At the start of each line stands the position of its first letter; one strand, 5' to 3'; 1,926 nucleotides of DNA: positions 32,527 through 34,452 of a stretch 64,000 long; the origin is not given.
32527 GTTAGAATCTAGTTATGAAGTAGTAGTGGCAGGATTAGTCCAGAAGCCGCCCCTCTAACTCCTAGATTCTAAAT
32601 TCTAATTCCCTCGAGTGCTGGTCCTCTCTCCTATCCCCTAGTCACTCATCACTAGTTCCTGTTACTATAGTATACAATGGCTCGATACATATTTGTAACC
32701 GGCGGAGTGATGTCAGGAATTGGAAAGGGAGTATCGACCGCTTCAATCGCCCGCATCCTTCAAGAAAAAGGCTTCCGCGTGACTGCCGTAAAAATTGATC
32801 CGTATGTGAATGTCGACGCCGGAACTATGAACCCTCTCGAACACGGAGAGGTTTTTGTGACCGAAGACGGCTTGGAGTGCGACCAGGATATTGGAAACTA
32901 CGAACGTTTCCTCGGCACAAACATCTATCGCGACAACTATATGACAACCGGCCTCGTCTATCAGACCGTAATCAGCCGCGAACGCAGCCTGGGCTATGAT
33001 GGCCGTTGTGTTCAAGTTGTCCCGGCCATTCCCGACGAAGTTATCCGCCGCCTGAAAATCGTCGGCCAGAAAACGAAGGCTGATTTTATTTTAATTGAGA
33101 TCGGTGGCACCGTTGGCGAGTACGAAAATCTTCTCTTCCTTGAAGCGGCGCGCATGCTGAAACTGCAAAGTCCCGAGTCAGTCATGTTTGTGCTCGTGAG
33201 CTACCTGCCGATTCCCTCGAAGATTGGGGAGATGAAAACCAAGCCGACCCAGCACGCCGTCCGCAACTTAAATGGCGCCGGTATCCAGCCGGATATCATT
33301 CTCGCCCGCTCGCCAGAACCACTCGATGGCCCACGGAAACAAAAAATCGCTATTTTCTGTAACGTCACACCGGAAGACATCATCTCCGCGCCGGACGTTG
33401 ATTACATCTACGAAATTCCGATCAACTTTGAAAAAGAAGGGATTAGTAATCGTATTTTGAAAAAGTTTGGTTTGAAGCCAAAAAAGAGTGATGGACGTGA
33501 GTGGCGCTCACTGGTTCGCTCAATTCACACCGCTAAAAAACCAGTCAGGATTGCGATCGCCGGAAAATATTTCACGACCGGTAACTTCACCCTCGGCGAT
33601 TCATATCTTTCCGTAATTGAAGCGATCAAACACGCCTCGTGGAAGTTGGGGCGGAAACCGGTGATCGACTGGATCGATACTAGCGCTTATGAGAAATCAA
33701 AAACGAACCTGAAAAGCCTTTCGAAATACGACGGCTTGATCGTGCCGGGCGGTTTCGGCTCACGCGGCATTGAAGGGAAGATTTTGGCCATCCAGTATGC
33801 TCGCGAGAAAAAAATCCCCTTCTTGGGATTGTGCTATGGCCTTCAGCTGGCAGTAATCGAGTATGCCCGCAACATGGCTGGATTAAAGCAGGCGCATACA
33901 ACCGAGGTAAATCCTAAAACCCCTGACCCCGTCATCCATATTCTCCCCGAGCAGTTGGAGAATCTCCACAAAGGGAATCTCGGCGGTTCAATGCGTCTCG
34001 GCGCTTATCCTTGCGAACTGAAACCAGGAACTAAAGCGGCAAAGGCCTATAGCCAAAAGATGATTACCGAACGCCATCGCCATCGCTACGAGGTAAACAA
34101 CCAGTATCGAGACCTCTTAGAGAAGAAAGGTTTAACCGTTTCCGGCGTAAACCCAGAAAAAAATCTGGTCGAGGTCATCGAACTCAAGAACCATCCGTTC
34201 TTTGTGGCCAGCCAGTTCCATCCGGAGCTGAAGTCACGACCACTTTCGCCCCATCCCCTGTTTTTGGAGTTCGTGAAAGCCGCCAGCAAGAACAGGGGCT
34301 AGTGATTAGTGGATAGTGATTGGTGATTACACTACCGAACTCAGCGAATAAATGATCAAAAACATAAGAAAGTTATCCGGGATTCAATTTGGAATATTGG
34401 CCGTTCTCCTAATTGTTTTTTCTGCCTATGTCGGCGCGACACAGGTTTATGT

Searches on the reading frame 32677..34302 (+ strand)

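Call 58: search_protein_families(library=pfam, proteins=[window:32677-34302:+], max_evalue=0.001)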
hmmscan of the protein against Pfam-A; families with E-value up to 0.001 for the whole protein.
window:32677-34302:+ (541 aa): 4 families
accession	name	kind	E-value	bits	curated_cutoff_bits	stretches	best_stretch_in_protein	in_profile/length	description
PF06418.20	CTP_synth_N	-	3.3e-104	348.4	26.1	1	3-266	1-265/265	CTP synthase N-terminus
PF00117.34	GATase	-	1e-40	139.9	22.8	1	307-534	3-189/190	Glutamine amidotransferase class-I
PF07722.19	Peptidase_C26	-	3.1e-07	30.8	20.5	1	371-517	97-219/219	Peptidase C26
PF01656.29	CbiA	-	1e-05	25.9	25.4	1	11-129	6-54/125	CobQ/CobB/MinD/ParA nucleotide binding domain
